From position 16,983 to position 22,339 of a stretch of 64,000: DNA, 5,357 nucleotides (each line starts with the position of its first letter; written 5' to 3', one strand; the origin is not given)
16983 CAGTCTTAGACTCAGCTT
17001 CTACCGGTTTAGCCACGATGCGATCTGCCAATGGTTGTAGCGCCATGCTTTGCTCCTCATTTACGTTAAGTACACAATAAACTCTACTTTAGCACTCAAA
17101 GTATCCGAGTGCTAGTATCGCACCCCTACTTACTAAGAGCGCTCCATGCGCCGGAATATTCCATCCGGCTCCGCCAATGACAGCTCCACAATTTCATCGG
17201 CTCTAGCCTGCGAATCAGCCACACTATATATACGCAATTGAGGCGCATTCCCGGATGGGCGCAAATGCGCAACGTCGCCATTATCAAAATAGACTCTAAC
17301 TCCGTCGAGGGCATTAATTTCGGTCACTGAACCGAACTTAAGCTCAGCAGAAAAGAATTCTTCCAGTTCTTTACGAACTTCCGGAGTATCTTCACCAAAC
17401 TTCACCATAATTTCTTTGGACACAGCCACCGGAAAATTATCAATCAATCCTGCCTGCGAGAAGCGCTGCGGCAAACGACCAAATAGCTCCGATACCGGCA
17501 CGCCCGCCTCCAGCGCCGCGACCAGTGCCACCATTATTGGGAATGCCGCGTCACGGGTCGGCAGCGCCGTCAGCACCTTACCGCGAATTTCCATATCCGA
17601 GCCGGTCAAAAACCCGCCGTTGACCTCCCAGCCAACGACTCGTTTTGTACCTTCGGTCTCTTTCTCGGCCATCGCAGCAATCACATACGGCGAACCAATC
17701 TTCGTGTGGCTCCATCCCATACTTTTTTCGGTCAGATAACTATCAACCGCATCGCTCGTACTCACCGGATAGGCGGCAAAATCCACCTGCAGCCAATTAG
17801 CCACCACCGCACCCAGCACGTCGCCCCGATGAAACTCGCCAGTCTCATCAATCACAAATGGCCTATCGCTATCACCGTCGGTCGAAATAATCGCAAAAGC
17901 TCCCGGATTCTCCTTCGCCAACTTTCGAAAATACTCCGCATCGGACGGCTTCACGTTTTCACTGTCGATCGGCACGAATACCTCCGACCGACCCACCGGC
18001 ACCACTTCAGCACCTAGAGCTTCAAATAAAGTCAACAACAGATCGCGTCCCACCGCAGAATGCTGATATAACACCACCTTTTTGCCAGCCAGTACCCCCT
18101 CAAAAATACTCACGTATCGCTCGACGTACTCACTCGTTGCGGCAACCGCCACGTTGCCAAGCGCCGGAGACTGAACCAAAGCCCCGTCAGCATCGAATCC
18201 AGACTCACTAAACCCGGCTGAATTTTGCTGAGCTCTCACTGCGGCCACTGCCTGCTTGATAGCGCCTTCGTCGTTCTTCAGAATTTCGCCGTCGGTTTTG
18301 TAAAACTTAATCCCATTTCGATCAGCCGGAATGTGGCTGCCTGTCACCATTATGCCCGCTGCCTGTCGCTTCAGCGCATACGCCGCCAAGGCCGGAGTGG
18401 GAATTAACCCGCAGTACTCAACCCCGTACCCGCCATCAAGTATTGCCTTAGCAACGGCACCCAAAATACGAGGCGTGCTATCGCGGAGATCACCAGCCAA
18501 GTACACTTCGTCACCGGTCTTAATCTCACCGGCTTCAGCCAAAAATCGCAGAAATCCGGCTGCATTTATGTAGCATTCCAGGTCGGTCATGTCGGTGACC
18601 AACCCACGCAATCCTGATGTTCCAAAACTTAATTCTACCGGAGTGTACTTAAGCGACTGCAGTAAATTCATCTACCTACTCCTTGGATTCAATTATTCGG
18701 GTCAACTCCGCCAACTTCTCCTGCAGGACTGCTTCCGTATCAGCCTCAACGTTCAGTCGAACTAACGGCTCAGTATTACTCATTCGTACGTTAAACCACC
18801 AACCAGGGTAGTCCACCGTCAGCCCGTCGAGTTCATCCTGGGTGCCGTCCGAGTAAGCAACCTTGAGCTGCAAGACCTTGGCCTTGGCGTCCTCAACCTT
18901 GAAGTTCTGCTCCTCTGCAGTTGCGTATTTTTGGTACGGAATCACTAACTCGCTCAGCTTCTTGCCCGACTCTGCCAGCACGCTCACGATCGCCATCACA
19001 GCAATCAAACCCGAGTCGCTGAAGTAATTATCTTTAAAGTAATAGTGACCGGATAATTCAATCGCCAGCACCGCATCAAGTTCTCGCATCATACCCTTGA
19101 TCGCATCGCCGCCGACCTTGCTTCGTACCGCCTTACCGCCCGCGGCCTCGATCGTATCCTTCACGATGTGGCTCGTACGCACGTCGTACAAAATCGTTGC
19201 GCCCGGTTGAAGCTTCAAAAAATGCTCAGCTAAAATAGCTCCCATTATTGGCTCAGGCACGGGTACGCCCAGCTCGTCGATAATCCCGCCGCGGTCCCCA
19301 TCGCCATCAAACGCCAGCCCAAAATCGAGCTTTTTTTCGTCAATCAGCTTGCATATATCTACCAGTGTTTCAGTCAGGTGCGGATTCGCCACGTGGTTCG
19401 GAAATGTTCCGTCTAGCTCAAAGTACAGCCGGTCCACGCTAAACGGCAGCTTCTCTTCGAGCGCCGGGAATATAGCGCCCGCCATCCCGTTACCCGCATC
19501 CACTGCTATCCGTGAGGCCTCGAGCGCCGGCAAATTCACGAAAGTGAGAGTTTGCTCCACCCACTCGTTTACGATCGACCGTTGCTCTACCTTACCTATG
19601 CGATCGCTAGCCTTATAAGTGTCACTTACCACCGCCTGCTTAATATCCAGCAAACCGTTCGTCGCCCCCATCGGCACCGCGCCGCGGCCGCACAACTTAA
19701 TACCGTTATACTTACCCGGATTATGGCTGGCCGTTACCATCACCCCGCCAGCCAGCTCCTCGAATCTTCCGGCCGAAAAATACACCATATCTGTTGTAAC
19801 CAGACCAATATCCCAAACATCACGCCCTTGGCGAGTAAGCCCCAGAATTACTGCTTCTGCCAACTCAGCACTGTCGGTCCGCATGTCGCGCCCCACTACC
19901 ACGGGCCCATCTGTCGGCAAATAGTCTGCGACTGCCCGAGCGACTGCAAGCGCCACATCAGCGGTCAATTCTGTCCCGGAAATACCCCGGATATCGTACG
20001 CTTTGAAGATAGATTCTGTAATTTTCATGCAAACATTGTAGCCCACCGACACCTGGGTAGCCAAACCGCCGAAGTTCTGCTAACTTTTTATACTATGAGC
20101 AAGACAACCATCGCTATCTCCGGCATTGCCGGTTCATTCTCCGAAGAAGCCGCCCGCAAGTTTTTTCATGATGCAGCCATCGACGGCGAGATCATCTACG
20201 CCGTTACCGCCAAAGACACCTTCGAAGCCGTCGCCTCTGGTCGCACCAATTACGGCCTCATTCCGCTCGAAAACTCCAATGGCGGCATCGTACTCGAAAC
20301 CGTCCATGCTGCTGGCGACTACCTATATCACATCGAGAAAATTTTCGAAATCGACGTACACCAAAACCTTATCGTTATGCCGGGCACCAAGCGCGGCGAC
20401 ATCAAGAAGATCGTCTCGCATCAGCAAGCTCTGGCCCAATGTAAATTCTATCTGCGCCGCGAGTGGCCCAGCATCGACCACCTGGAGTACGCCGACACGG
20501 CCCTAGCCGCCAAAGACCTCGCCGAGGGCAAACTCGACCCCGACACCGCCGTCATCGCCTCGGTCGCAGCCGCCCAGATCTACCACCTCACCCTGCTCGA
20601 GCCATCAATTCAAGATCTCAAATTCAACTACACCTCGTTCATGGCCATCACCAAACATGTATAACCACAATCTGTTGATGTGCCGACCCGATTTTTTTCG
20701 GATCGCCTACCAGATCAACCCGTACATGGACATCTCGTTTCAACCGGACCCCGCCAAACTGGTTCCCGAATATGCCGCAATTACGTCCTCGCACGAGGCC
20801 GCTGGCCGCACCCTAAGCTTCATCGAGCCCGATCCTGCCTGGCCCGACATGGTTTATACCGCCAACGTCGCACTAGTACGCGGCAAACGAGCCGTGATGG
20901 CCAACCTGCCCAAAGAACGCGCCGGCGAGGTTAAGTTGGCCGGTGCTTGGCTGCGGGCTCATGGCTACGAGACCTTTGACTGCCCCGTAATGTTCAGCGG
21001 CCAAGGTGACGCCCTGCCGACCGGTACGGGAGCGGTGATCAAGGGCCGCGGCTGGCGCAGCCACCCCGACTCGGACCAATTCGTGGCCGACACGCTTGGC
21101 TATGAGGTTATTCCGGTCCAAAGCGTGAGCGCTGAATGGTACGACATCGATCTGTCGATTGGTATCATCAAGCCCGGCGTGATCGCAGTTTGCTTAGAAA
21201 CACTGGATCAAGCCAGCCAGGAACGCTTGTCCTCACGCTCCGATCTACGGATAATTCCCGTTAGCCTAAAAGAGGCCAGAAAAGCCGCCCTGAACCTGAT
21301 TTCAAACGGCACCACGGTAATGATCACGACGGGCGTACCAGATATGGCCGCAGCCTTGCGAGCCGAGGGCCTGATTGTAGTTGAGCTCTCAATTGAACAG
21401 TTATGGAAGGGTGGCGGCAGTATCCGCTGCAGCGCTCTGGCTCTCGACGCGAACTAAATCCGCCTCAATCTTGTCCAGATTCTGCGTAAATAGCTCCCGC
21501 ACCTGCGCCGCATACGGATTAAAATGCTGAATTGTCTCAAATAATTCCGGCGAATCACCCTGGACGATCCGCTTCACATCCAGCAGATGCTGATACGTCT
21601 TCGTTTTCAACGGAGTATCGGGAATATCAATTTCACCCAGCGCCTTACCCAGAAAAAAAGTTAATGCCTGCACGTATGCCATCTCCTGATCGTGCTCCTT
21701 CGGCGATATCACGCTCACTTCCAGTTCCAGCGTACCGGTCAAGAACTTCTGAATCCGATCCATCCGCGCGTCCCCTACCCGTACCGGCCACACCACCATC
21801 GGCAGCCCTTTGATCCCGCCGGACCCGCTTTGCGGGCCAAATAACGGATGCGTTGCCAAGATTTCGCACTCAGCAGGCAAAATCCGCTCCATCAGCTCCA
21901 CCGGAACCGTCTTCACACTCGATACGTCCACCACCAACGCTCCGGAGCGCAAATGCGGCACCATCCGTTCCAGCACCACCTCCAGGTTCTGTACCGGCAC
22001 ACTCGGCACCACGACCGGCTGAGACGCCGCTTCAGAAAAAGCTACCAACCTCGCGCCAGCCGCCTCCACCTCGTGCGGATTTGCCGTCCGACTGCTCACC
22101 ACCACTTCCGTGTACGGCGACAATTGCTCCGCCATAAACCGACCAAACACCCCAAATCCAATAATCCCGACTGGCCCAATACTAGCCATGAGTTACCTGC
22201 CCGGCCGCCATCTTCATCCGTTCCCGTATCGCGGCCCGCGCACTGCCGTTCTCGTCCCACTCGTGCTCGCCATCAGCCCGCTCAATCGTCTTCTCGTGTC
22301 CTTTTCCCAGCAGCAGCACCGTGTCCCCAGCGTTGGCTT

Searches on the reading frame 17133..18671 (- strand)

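Call 80: search_protein_families(library=pfam, proteins=[window:17133-18671:-], max_evalue=0.0001)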
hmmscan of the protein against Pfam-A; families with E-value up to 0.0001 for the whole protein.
window:17133-18671:- (512 aa): 4 families
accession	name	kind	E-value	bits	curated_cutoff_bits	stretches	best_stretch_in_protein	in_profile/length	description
PF02878.22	PGM_PMM_I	-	2.5e-22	79.5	22.5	1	15-145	3-134/138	Phosphoglucomutase/phosphomannomutase, alpha/beta/alpha domain I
PF02879.22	PGM_PMM_II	-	2.1e-10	41.5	29.3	1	181-278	2-103/103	Phosphoglucomutase/phosphomannomutase, alpha/beta/alpha domain II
PF02880.22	PGM_PMM_III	-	4.3e-08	33.7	20.7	1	283-404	2-115/115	Phosphoglucomutase/phosphomannomutase, alpha/beta/alpha domain III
PF00408.26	PGM_PMM_IV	-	1.8e-06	28.4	23.1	1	455-496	23-63/68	Phosphoglucomutase/phosphomannomutase, C-terminal domain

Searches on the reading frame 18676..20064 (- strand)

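Call 80: search_protein_families(library=pfam, proteins=[window:18676-20064:-], max_evalue=0.0001)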
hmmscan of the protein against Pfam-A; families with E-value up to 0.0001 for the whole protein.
window:18676-20064:- (462 aa): 4 families
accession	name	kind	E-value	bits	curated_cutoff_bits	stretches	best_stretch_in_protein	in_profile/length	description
PF02878.22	PGM_PMM_I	-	3.9e-35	121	22.5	1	19-133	3-120/138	Phosphoglucomutase/phosphomannomutase, alpha/beta/alpha domain I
PF02880.22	PGM_PMM_III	-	3.1e-22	79.3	20.7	1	274-379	5-114/115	Phosphoglucomutase/phosphomannomutase, alpha/beta/alpha domain III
PF02879.22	PGM_PMM_II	-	1.6e-19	70.8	29.3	1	167-266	2-103/103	Phosphoglucomutase/phosphomannomutase, alpha/beta/alpha domain II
PF00408.26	PGM_PMM_IV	-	1.6e-09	38.1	23.1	1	387-453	3-64/68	Phosphoglucomutase/phosphomannomutase, C-terminal domain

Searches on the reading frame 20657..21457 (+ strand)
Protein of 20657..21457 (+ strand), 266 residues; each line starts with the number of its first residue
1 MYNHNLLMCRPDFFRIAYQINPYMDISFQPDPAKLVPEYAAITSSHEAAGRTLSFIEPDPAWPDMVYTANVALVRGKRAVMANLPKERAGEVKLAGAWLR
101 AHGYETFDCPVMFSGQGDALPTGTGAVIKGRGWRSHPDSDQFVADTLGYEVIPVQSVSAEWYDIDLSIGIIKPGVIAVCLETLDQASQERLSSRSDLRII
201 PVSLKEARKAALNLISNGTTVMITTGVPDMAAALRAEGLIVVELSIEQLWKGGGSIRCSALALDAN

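Call 80: search_protein_families(library=pfam, proteins=[window:20657-21457:+], max_evalue=0.0001)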
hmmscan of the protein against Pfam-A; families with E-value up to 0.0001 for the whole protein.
window:20657-21457:+ (266 aa): 1 family
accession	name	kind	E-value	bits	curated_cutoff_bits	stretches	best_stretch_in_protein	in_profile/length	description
PF19420.4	DDAH_eukar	-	1.3e-05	25.1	23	1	134-259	142-286/291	N,N dimethylarginine dimethylhydrolase, eukaryotic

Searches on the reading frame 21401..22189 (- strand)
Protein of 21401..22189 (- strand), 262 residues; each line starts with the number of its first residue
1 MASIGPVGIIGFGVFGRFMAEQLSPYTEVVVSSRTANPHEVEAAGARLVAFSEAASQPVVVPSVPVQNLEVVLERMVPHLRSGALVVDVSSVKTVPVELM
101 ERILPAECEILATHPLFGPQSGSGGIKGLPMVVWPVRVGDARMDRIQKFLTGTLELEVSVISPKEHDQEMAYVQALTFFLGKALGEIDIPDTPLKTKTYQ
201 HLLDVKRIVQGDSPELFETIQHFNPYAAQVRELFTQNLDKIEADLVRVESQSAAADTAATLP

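Call 80: search_protein_families(library=pfam, proteins=[window:21401-22189:-], max_evalue=0.0001)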
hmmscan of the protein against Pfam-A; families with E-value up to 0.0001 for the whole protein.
window:21401-22189:- (262 aa): 3 families
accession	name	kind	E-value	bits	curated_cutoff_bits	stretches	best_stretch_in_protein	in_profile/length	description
PF02153.23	PDH_N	-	1.7e-15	57.3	26.5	1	51-122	40-111/154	Prephenate dehydrogenase, nucleotide-binding domain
PF20463.3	PDH_C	-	4.4e-07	30.6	22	1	162-245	1-88/102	Prephenate dehydrogenase, dimerization domain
PF03807.23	F420_oxidored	-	8.8e-07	29.9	21.6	1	7-90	2-92/94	NADP oxidoreductase coenzyme F420-dependent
